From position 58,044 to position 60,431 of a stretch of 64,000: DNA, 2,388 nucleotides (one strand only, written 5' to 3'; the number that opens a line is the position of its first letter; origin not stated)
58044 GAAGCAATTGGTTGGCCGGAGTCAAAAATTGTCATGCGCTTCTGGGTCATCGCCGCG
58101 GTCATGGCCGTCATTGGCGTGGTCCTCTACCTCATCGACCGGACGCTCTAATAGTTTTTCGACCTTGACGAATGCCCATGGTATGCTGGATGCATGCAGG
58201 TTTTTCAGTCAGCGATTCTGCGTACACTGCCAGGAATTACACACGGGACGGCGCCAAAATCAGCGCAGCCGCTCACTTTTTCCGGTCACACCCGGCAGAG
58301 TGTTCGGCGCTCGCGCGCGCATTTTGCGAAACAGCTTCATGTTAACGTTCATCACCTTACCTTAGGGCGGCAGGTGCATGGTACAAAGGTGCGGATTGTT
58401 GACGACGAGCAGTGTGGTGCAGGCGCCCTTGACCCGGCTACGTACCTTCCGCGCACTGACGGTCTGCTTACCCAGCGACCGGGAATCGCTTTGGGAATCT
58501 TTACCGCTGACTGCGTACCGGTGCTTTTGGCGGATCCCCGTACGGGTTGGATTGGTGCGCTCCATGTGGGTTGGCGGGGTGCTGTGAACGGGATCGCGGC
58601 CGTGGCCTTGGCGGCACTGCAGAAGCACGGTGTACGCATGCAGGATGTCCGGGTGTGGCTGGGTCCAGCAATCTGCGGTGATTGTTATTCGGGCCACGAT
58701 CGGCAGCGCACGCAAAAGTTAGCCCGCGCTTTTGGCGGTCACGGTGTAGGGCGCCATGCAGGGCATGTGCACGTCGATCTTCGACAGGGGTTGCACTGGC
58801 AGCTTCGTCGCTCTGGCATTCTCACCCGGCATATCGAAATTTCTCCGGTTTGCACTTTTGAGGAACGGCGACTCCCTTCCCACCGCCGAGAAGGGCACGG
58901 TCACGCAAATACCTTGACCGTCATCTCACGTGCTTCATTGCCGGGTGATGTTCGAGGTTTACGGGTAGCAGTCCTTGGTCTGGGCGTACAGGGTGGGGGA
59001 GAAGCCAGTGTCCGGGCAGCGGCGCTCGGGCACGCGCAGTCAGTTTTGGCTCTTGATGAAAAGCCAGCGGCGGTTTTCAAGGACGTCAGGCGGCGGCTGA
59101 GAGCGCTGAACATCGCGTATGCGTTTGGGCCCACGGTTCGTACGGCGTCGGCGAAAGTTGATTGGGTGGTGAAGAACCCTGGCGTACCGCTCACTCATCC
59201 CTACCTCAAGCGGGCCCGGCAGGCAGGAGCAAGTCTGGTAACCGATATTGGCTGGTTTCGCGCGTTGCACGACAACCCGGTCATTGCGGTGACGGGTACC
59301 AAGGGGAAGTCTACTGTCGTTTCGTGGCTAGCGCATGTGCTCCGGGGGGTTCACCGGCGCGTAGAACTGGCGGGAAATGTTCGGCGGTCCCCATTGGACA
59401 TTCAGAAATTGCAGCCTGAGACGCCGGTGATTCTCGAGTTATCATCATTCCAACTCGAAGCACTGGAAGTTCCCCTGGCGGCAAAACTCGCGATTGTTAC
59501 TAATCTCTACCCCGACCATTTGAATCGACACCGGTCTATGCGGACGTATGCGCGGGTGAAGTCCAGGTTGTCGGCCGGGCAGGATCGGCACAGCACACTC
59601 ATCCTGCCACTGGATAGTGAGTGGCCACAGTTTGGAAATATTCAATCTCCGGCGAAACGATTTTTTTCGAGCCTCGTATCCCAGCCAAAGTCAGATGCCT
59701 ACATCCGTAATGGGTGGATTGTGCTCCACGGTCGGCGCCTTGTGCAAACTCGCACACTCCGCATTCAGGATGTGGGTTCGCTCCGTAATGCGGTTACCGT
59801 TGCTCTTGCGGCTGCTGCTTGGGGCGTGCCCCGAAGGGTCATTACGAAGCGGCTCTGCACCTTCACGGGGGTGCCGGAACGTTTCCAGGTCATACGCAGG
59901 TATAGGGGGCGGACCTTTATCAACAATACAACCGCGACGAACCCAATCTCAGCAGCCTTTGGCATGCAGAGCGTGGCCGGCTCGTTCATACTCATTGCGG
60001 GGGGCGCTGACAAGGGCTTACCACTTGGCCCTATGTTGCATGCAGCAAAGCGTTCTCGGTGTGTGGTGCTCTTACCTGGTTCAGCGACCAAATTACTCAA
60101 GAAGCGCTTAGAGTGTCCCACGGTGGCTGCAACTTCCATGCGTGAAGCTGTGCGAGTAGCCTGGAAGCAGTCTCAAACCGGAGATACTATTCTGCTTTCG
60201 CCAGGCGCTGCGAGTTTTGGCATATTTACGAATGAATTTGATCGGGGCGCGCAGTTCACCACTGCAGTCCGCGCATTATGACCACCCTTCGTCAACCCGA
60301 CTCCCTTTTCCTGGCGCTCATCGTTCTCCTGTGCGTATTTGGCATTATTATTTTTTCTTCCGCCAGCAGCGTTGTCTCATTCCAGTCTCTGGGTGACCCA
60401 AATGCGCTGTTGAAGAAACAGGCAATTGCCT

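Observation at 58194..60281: PgeF (YfiH/DUF152) domain fused in-frame to MurD inside the mraY-murD-ftsW-murG-murC cluster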

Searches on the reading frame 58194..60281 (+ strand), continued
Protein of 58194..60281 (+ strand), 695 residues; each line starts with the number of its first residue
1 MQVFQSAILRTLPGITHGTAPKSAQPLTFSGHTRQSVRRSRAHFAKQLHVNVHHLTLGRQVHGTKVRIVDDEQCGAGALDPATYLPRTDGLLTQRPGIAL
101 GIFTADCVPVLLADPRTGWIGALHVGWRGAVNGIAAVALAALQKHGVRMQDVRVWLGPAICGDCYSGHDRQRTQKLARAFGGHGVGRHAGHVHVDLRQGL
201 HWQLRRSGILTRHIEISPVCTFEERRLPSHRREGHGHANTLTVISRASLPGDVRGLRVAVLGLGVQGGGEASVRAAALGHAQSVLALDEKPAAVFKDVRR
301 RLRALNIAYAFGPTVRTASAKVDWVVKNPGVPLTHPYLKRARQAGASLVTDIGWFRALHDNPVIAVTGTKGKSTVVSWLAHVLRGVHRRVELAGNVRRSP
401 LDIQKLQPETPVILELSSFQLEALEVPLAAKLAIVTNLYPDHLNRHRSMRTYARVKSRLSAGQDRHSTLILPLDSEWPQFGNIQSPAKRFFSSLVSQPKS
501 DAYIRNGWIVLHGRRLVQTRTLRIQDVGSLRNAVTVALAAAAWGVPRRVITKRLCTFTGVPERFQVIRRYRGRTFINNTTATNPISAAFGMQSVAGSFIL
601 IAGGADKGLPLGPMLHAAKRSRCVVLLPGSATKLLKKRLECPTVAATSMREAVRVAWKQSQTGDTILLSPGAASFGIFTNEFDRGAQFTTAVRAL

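Call 77: search_protein_families(library=ncbifam, proteins=[P0027, P0387, P0125, P0143], max_evalue=0.00001)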
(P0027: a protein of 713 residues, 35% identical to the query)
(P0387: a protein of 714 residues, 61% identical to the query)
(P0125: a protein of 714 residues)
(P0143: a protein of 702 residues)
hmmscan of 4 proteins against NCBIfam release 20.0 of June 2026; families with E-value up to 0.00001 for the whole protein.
P0027 (713 aa): 27 families (the best 25 are shown)
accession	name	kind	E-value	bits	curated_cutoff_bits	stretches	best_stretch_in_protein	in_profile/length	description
TIGR01087.1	murD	equivalog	1.4e-116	390.2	211.95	1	263-709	1-439/441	UDP-N-acetylmuramoyl-L-alanine--D-glutamate ligase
TIGR01082.1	murC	equivalog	3.9e-35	121.8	335.1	1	269-609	5-340/449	UDP-N-acetylmuramate--L-alanine ligase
NF053645.1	pMurC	equivalog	4.4e-33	114.7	560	2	277-486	13-228/492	pseudomurein biosynthesis peptide ligase pMurC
TIGR01085.1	murE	subfamily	8.2e-32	110.7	257.3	2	415-603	156-352/472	UDP-N-acetylmuramyl-tripeptide synthetase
NF001126.0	PRK00139.1-4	equivalog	7.6e-31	107.2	373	2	416-614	173-374/486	UDP-N-acetylmuramoyl-L-alanyl-D-glutamate--2,6-diaminopimelate ligase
TIGR01143.1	murF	subfamily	4.6e-27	95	288.6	1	364-693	72-410/418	UDP-N-acetylmuramoyl-tripeptide--D-alanyl-D-alanine ligase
NF008896.0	PRK11929.1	equivalog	5.6e-27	94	1023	1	365-671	603-930/965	bifunctional UDP-N-acetylmuramoyl-L-alanyl-D-glutamate--2,6-diaminopimelate ligase MurE/UDP-N-acetylmuramoyl-tripeptide--D-alanyl-D-alanine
NF053647.1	pMurD2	equivalog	7.3e-25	87.7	550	1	263-486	2-219/405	pseudomurein biosynthesis peptide ligase pMurD2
NF001123.0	PRK00139.1-1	equivalog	8.1e-25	87.4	586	1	365-607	106-371/493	UDP-N-acetylmuramoyl-L-alanyl-D-glutamate--2,6-diaminopimelate ligase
NF001124.0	PRK00139.1-2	equivalog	1.1e-23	83.8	476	1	356-618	99-387/500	UDP-N-acetylmuramoyl-L-alanyl-D-glutamate--2,6-diaminopimelate ligase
NF053646.1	pMurD1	equivalog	1.8e-21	76.4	610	2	439-613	187-355/465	pseudomurein biosynthesis peptide ligase pMurD1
NF053648.1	pMurE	equivalog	1.5e-17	63.5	600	1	436-607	189-349/464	pseudomurein biosynthesis peptide ligase pMurE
TIGR02068.2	cya_phycin_syn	equivalog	2.7e-16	58.8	850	1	438-588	566-734/862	cyanophycin synthetase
NF010628.0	PRK14022.1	equivalog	8.7e-15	54.4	536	1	419-590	183-346/483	UDP-N-acetylmuramoyl-L-alanyl-D-glutamate--L-lysine ligase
NF011171.0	PRK14573.1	equivalog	9.7e-15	53.5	1015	1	273-610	14-340/809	bifunctional UDP-N-acetylmuramate--L-alanine ligase/D-alanine--D-alanine ligase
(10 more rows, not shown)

P0387 (714 aa): 30 families (the best 25 are shown)
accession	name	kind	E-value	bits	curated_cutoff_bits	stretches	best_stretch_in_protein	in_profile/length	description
TIGR01087.1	murD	equivalog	5.6e-113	378.3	211.95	1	264-711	1-440/441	UDP-N-acetylmuramoyl-L-alanine--D-glutamate ligase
TIGR01082.1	murC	equivalog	3.4e-36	125.3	335.1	1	270-611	5-341/449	UDP-N-acetylmuramate--L-alanine ligase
TIGR01085.1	murE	subfamily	1.4e-30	106.6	257.3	2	416-614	156-363/472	UDP-N-acetylmuramyl-tripeptide synthetase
NF001126.0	PRK00139.1-4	equivalog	2.9e-29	102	373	1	417-617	173-378/486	UDP-N-acetylmuramoyl-L-alanyl-D-glutamate--2,6-diaminopimelate ligase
NF053645.1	pMurC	equivalog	7.9e-27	94.1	560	2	279-485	14-226/492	pseudomurein biosynthesis peptide ligase pMurC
NF053647.1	pMurD2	equivalog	7.8e-26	90.9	550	1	264-663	2-367/405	pseudomurein biosynthesis peptide ligase pMurD2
NF001123.0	PRK00139.1-1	equivalog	1.9e-25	89.5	586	1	419-610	178-373/493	UDP-N-acetylmuramoyl-L-alanyl-D-glutamate--2,6-diaminopimelate ligase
NF001124.0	PRK00139.1-2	equivalog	3.3e-25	88.8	476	1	352-616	94-384/500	UDP-N-acetylmuramoyl-L-alanyl-D-glutamate--2,6-diaminopimelate ligase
TIGR01143.1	murF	subfamily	1.8e-24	86.5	288.6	1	365-672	72-392/418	UDP-N-acetylmuramoyl-tripeptide--D-alanyl-D-alanine ligase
NF008896.0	PRK11929.1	equivalog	1.7e-23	82.4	1023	2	478-615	720-867/965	bifunctional UDP-N-acetylmuramoyl-L-alanyl-D-glutamate--2,6-diaminopimelate ligase MurE/UDP-N-acetylmuramoyl-tripeptide--D-alanyl-D-alanine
NF053646.1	pMurD1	equivalog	1.7e-20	73.1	610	2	266-392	4-134/465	pseudomurein biosynthesis peptide ligase pMurD1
NF008041.0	PRK10773.1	equivalog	9.6e-18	64.1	551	1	363-616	96-360/453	UDP-N-acetylmuramoyl-tripeptide--D-alanyl-D-alanine ligase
NF053648.1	pMurE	equivalog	3.5e-15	55.7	600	1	437-583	189-327/464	pseudomurein biosynthesis peptide ligase pMurE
NF011171.0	PRK14573.1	equivalog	1.1e-13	49.9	1015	1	280-611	21-340/809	bifunctional UDP-N-acetylmuramate--L-alanine ligase/D-alanine--D-alanine ligase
NF010628.0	PRK14022.1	equivalog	1.7e-13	50.1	536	1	417-592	180-347/483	UDP-N-acetylmuramoyl-L-alanyl-D-glutamate--L-lysine ligase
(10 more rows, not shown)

P0125 (714 aa): 14 families
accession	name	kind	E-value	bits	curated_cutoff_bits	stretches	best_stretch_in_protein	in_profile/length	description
TIGR01087.1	murD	equivalog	4e-93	312.9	211.95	1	262-710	1-440/441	UDP-N-acetylmuramoyl-L-alanine--D-glutamate ligase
TIGR00726.1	TIGR00726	equivalog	2.9e-42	144.5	141.15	1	47-248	27-220/223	peptidoglycan editing factor PgeF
NF007998.1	PRK10723.1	equivalog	1.1e-20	74.2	369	1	43-243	47-236/243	purine nucleoside phosphorylase YfiH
NF008896.0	PRK11929.1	equivalog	2.6e-19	68.6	1023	1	366-605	113-375/965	bifunctional UDP-N-acetylmuramoyl-L-alanyl-D-glutamate--2,6-diaminopimelate ligase MurE/UDP-N-acetylmuramoyl-tripeptide--D-alanyl-D-alanine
NF001126.0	PRK00139.1-4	equivalog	3.8e-19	68.6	373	1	417-605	174-361/486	UDP-N-acetylmuramoyl-L-alanyl-D-glutamate--2,6-diaminopimelate ligase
NF001124.0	PRK00139.1-2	equivalog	8.4e-19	67.7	476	1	359-605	103-370/500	UDP-N-acetylmuramoyl-L-alanyl-D-glutamate--2,6-diaminopimelate ligase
TIGR01085.1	murE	subfamily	1.8e-17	63.4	257.3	1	366-605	86-351/472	UDP-N-acetylmuramyl-tripeptide synthetase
TIGR01143.1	murF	subfamily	7e-17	61.5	288.6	1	362-605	71-317/418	UDP-N-acetylmuramoyl-tripeptide--D-alanyl-D-alanine ligase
NF001123.0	PRK00139.1-1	equivalog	1.7e-13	50.1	586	1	417-605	177-369/493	UDP-N-acetylmuramoyl-L-alanyl-D-glutamate--2,6-diaminopimelate ligase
NF053647.1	pMurD2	equivalog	2.5e-12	46.4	550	1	262-495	2-228/405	pseudomurein biosynthesis peptide ligase pMurD2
NF053646.1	pMurD1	equivalog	4.8e-11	42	610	1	263-613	3-355/465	pseudomurein biosynthesis peptide ligase pMurD1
TIGR01082.1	murC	equivalog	1.1e-10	41.3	335.1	1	302-594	36-326/449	UDP-N-acetylmuramate--L-alanine ligase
NF053645.1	pMurC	equivalog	3.7e-09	35.8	560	1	277-481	14-223/492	pseudomurein biosynthesis peptide ligase pMurC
NF008041.0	PRK10773.1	equivalog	1.1e-08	34.2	551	1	355-600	89-342/453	UDP-N-acetylmuramoyl-tripeptide--D-alanyl-D-alanine ligase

P0143 (702 aa): 23 families
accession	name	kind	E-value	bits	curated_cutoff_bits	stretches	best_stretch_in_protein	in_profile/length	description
TIGR01087.1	murD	equivalog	4.6e-105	352.2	211.95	1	237-699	1-439/441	UDP-N-acetylmuramoyl-L-alanine--D-glutamate ligase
TIGR00726.1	TIGR00726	equivalog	2.1e-41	141.7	141.15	1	30-213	41-216/223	peptidoglycan editing factor PgeF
TIGR01082.1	murC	equivalog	1.9e-32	112.9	335.1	1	256-602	42-350/449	UDP-N-acetylmuramate--L-alanine ligase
TIGR01143.1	murF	subfamily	7.7e-26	91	288.6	1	351-642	70-375/418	UDP-N-acetylmuramoyl-tripeptide--D-alanyl-D-alanine ligase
NF008896.0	PRK11929.1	equivalog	3.2e-23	81.5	1023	1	352-674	601-940/965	bifunctional UDP-N-acetylmuramoyl-L-alanyl-D-glutamate--2,6-diaminopimelate ligase MurE/UDP-N-acetylmuramoyl-tripeptide--D-alanyl-D-alanine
NF001126.0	PRK00139.1-4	equivalog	1.5e-18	66.6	373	1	425-580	196-349/486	UDP-N-acetylmuramoyl-L-alanyl-D-glutamate--2,6-diaminopimelate ligase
NF007998.1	PRK10723.1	equivalog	1.7e-18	67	369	1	32-208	67-232/243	purine nucleoside phosphorylase YfiH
TIGR01085.1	murE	subfamily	1.3e-17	63.9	257.3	1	425-579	180-338/472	UDP-N-acetylmuramyl-tripeptide synthetase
NF053647.1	pMurD2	equivalog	1.7e-17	63.4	550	1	237-485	2-231/405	pseudomurein biosynthesis peptide ligase pMurD2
NF053645.1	pMurC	equivalog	1.1e-15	57.3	560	1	349-480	96-235/492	pseudomurein biosynthesis peptide ligase pMurC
NF053646.1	pMurD1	equivalog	1.2e-15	57.2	610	1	425-604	187-357/465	pseudomurein biosynthesis peptide ligase pMurD1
NF001124.0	PRK00139.1-2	equivalog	1.6e-15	56.8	476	1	426-608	202-388/500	UDP-N-acetylmuramoyl-L-alanyl-D-glutamate--2,6-diaminopimelate ligase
NF008041.0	PRK10773.1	equivalog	1.2e-14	53.9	551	1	353-596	98-350/453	UDP-N-acetylmuramoyl-tripeptide--D-alanyl-D-alanine ligase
TIGR02068.2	cya_phycin_syn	equivalog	1.7e-13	49.5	850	1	425-560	567-715/862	cyanophycin synthetase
NF011171.0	PRK14573.1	equivalog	9.1e-13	47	1015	1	323-578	71-321/809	bifunctional UDP-N-acetylmuramate--L-alanine ligase/D-alanine--D-alanine ligase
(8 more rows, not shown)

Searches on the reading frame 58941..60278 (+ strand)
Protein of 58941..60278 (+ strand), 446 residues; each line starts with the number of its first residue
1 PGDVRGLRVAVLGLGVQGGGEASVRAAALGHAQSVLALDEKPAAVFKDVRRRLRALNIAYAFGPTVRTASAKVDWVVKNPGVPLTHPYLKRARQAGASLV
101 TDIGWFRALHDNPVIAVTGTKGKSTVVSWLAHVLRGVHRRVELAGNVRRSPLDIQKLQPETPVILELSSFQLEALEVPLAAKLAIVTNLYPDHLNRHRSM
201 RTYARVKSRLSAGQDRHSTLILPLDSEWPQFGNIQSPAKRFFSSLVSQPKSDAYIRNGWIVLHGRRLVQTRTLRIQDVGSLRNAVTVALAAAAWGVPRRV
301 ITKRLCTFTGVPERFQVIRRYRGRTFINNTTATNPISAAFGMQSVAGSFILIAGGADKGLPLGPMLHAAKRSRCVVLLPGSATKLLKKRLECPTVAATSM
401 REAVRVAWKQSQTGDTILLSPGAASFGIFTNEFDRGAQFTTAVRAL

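Call 20: search_solved_structures(query=window:58941-60278:+, max_evalue=1e-10, show_alignments=2)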
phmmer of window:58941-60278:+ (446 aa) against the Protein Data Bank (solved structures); distinct sequences matched with E-value up to 1e-10: 12.
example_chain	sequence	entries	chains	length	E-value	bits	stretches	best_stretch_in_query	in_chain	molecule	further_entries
7sir_A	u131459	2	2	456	1.6e-44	155.6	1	11-445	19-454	UDP-N-acetylmuramoylalanine--D-glutamate ligase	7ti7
3lk7_A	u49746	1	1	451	3.1e-41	144.7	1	11-442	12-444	UDP-N-acetylmuramoylalanine--D-glutamate ligase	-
1e0d_A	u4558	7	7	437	3.4e-38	134.7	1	73-443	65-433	UDP-N-ACETYLMURAMOYLALANINE--D-GLUTAMATE LIGASE | UDP-N-ACETYLMURAMOYL-L-ALANINE:D-GLUTAMATE LIGASE | UDP-N-ACETYLMURAMOYL-L-ALANINE/:D-GLUTAMATE LIGASE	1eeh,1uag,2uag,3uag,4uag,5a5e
5a5f_A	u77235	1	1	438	3.4e-38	134.7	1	73-443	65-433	UDP-N-ACETYLMURAMOYLALANINE--D-GLUTAMATE LIGASE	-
2wjp_A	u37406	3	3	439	3.4e-38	134.7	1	73-443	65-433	UDP-N-ACETYLMURAMOYLALANINE--D-GLUTAMATE LIGASE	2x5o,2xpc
2jff_A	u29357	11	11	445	3.5e-38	134.7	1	73-443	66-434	UDP-N-ACETYLMURAMOYLALANINE--D-GLUTAMATE LIGASE | UDP-N-ACETYLMURAMOYL-ALANINE-D-GLUTAMATE LIGASE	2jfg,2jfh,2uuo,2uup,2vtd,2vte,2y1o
8v8w_A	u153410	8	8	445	3.5e-38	134.7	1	73-443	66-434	UDP-N-acetylmuramoylalanine--D-glutamate ligase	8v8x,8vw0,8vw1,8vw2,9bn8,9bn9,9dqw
8v8y_A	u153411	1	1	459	3.8e-38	134.5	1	73-443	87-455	UDP-N-acetylmuramoylalanine--D-glutamate ligase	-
8dp2_A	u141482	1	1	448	1.6e-35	125.9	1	78-445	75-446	UDP-N-acetylmuramoylalanine--D-glutamate ligase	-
7sy9_A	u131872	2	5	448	1.6e-35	125.9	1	78-445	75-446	UDP-N-acetylmuramoylalanine--D-glutamate ligase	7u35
4buc_A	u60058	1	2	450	2e-22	82.7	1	22-440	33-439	UDP-N-ACETYLMURAMOYLALANINE--D-GLUTAMATE LIGASE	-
8f5d_A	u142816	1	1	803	3.7e-11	45.6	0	103-311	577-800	Multifunctional fusion protein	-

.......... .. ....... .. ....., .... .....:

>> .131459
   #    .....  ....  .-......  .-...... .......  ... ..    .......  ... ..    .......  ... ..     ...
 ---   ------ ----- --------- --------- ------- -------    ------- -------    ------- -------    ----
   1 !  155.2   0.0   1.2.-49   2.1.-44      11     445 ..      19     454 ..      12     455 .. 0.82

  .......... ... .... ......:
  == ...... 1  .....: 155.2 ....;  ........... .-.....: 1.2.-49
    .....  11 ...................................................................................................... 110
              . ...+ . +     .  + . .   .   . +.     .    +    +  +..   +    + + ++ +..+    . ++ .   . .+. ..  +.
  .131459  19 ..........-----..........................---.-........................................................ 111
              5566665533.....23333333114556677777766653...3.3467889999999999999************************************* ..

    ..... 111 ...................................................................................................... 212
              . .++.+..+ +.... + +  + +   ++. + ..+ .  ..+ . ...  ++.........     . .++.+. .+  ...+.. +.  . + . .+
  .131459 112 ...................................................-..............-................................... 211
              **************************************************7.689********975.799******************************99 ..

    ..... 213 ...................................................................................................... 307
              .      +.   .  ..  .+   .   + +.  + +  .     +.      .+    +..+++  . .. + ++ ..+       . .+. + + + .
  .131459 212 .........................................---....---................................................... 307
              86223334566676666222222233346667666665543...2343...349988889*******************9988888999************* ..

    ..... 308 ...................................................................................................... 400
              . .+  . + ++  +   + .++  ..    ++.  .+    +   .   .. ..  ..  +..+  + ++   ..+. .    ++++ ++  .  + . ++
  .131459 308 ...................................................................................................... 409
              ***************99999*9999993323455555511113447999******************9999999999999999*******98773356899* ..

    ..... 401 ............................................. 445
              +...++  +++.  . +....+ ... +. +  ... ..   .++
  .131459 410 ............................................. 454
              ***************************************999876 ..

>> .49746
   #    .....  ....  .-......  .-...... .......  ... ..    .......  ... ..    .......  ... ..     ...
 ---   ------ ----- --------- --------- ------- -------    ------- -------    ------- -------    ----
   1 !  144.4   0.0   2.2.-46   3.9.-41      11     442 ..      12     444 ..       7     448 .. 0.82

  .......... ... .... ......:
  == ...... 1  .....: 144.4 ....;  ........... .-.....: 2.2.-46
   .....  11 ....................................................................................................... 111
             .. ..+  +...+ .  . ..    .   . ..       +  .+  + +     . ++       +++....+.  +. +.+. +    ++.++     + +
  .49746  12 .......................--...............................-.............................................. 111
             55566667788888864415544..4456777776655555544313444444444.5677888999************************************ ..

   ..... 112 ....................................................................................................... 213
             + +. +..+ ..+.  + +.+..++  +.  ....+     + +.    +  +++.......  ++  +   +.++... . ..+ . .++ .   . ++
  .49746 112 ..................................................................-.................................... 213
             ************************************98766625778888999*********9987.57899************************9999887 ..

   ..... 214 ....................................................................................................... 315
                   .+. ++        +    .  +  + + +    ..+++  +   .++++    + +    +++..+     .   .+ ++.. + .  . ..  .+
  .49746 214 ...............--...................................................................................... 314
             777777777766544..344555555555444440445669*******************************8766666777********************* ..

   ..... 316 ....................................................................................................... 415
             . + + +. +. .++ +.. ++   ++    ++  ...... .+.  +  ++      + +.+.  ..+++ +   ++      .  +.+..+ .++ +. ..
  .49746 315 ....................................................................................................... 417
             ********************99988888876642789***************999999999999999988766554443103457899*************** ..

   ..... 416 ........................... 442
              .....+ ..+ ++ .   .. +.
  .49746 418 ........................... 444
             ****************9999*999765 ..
